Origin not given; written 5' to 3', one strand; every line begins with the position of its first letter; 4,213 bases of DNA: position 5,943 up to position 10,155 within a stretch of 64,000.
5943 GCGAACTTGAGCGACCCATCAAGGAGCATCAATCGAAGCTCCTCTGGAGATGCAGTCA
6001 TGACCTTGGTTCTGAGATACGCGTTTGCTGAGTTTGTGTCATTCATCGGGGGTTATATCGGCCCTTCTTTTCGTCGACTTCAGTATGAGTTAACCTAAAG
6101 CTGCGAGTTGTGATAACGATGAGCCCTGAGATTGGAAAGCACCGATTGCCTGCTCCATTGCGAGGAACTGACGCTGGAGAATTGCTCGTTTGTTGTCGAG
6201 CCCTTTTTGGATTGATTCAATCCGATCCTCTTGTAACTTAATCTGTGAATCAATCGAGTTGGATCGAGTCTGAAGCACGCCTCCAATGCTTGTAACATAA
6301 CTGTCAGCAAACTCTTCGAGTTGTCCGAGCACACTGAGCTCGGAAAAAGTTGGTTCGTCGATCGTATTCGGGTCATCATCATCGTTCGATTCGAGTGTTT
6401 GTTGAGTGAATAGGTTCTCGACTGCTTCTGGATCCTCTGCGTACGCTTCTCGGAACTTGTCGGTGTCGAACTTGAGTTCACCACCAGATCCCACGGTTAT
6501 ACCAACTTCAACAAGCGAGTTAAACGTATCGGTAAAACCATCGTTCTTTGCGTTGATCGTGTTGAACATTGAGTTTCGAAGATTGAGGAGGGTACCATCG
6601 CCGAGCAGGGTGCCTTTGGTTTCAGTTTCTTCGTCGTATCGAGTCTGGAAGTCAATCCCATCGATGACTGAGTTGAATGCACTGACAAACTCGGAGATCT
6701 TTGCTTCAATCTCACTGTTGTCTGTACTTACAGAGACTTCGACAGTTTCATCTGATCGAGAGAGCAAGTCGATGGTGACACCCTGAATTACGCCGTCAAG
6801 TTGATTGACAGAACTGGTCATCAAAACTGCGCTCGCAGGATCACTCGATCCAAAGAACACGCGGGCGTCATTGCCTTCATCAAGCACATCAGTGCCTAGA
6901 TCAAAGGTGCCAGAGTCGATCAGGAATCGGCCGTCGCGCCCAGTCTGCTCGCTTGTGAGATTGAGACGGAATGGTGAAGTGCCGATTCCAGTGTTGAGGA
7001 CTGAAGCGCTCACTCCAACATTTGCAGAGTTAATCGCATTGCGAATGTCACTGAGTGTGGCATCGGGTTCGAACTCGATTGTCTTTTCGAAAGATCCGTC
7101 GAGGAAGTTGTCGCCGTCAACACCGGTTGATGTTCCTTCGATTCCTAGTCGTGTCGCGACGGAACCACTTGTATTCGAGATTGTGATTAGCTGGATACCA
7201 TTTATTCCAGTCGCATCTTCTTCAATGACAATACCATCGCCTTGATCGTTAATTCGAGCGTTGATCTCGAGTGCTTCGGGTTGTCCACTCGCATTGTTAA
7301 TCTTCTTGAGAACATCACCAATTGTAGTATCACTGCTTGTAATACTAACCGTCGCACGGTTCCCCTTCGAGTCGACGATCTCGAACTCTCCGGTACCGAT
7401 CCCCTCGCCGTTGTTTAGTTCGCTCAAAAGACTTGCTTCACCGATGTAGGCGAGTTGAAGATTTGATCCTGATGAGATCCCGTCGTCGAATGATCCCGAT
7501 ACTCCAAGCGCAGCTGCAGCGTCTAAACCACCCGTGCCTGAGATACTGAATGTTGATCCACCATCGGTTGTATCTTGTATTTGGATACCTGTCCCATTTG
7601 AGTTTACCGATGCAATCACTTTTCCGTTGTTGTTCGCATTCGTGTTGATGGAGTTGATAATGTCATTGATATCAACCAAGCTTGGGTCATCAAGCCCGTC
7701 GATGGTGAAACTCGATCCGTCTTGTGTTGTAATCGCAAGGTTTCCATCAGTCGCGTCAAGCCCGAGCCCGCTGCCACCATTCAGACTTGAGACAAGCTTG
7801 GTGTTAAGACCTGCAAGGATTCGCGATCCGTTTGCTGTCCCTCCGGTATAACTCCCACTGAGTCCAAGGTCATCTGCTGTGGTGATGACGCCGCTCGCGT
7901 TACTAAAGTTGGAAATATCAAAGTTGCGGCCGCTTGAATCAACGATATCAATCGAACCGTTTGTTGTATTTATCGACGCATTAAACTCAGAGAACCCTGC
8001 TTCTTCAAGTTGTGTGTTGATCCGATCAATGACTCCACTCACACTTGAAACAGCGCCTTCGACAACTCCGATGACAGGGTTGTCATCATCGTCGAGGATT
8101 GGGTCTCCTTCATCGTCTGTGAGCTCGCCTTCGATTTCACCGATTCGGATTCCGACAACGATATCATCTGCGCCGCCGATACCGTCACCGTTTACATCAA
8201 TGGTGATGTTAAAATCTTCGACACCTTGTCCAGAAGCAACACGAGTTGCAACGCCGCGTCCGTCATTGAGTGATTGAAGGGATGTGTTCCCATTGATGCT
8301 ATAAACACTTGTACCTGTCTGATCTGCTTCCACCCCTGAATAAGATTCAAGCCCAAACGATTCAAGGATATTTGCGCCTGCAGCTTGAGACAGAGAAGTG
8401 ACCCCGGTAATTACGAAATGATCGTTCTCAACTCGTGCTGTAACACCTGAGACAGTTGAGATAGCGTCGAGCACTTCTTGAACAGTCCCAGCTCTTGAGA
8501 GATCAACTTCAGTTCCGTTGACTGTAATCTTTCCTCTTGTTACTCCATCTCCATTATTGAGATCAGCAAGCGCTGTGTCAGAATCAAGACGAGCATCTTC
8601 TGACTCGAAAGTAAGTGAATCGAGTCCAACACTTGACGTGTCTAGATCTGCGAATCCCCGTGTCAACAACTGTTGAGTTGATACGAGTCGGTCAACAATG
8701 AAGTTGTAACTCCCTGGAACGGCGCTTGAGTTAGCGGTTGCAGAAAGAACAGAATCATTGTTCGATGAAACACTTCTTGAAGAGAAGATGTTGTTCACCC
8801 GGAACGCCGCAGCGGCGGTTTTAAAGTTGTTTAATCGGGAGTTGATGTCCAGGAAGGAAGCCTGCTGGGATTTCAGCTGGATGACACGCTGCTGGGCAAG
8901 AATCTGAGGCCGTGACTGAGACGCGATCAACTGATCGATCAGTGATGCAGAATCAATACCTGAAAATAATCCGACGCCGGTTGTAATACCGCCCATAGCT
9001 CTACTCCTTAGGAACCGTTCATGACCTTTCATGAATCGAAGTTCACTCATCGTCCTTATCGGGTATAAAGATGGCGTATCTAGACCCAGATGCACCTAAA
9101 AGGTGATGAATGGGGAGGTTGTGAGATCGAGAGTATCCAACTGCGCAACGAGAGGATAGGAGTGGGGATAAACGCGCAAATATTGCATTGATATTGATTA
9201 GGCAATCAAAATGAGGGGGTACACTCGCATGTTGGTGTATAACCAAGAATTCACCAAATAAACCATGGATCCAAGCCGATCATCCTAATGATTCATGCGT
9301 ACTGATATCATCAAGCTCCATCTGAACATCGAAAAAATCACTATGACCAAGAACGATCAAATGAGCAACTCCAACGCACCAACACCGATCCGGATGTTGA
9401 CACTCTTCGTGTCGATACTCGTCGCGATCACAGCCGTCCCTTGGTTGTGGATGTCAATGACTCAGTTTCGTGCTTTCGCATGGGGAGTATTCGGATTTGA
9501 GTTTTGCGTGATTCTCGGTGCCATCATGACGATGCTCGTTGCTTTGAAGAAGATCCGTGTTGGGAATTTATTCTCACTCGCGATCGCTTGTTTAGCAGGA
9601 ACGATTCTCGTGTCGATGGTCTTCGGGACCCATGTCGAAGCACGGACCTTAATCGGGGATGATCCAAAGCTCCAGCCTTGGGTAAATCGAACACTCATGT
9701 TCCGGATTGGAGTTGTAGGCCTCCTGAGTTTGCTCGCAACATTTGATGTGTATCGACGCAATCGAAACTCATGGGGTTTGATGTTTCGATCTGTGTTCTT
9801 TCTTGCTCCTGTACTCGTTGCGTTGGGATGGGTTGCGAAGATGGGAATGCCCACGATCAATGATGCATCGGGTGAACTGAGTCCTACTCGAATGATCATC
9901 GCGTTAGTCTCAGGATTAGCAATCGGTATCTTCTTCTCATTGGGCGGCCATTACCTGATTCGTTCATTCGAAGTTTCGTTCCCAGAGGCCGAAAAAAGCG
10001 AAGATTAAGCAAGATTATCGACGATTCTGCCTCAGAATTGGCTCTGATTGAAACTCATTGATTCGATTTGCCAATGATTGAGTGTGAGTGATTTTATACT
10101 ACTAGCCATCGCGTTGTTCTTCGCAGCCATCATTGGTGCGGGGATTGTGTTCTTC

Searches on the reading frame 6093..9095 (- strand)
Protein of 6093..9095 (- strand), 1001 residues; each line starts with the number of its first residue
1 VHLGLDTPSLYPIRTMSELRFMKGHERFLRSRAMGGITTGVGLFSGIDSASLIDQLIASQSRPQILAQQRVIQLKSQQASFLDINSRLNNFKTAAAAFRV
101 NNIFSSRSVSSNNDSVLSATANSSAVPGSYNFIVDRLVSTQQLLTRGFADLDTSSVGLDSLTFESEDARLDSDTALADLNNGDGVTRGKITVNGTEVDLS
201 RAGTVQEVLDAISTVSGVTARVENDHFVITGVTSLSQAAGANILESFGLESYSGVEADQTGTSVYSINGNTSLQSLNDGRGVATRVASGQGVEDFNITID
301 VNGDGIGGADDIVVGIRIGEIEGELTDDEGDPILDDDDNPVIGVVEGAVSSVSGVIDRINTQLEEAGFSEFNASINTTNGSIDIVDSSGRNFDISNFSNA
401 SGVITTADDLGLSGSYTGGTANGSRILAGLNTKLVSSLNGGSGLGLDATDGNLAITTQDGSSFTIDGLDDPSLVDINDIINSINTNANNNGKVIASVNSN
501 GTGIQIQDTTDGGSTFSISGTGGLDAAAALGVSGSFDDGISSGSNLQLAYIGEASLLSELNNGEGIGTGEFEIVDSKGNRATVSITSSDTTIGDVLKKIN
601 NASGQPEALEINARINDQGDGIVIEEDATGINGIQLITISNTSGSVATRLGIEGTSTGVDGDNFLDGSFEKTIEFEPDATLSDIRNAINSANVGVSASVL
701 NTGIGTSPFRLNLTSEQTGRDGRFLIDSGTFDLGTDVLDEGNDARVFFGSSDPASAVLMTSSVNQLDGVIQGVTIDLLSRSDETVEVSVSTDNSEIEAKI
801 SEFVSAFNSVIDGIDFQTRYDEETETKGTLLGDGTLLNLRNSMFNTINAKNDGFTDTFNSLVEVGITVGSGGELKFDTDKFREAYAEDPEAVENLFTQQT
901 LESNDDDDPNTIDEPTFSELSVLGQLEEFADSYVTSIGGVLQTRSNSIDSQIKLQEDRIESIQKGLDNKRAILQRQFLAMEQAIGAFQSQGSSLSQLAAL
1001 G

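Call 74: search_protein_families(library=pfam, proteins=[window:6093-9095:-], max_evalue=0.01)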
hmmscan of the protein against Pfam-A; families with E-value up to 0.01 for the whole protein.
window:6093-9095:- (1001 aa): 3 families
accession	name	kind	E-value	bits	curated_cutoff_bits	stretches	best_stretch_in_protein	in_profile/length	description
PF07195.17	FliD_C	-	1.1e-44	153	25.4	1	757-988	11-235/236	Flagellar hook-associated protein 2 C-terminus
PF02465.23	FliD_N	-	2.4e-18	67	24.8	1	45-139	1-95/97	Flagellar hook-associated protein 2 N-terminus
PF21403.4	OTU1_UBXL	-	0.00016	22.6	22.7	0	671-698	12-38/49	OTU1, UBXL domain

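Call 75: search_protein_families(library=ncbifam, proteins=[window:6093-9095:-], max_evalue=0.01)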
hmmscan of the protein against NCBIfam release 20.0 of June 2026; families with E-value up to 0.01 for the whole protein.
window:6093-9095:- (1001 aa): 7 families
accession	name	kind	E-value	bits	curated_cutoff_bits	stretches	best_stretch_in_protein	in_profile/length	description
NF005955.1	PRK08032.1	equivalog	4.7e-33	114.9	387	2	678-997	148-463/465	flagellar filament capping protein FliD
NF005188.0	PRK06664.1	equivalog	2.3e-31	108.8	469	2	762-996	405-653/661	flagellar hook-associated protein FliD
NF009400.1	PRK12765.1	equivalog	2.7e-28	98.9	448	2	757-901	262-401/596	flagellar filament capping protein FliD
NF005833.0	PRK07737.1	equivalog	5.1e-24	85.2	444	3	822-997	323-495/501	flagellar hook-associated protein 2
NF006282.1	PRK08453.1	equivalog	3.7e-22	78.6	500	1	757-993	443-671/673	flagellar filament capping protein FliD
NF005281.0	PRK06798.1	equivalog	9.1e-20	71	375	2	624-896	93-353/440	flagellar hook-associated protein 2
NF006435.1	PRK08724.1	equivalog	1.6e-12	47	580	2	759-994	450-667/672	flagellar filament capping protein FliD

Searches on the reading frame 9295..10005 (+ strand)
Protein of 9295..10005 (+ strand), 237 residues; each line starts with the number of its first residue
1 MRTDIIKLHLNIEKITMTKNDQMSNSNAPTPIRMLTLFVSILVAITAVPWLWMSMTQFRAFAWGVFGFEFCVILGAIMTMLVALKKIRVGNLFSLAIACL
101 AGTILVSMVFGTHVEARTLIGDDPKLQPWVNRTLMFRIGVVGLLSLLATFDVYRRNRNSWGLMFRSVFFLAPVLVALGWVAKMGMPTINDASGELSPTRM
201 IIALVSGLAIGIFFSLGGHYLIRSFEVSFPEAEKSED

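Call 17: search_protein_families(library=pfam, proteins=[window:9295-10005:+], max_evalue=0.01)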
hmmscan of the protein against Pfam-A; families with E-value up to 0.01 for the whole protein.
window:9295-10005:+ (237 aa): 0 families

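Call 19: search_protein_families(library=ncbifam, proteins=[window:9295-10005:+], max_evalue=0.1)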
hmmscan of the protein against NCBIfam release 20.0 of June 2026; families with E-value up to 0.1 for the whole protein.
window:9295-10005:+ (237 aa): 2 families
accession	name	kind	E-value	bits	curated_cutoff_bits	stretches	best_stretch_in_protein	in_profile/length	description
NF008930.0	PRK12287.1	subfamily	0.00017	21.3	318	1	35-119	197-284/344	AI-2E family transporter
NF009711.0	PRK13240.1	equivalog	0.013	14.9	48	1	163-181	2-20/40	photosystem II protein Y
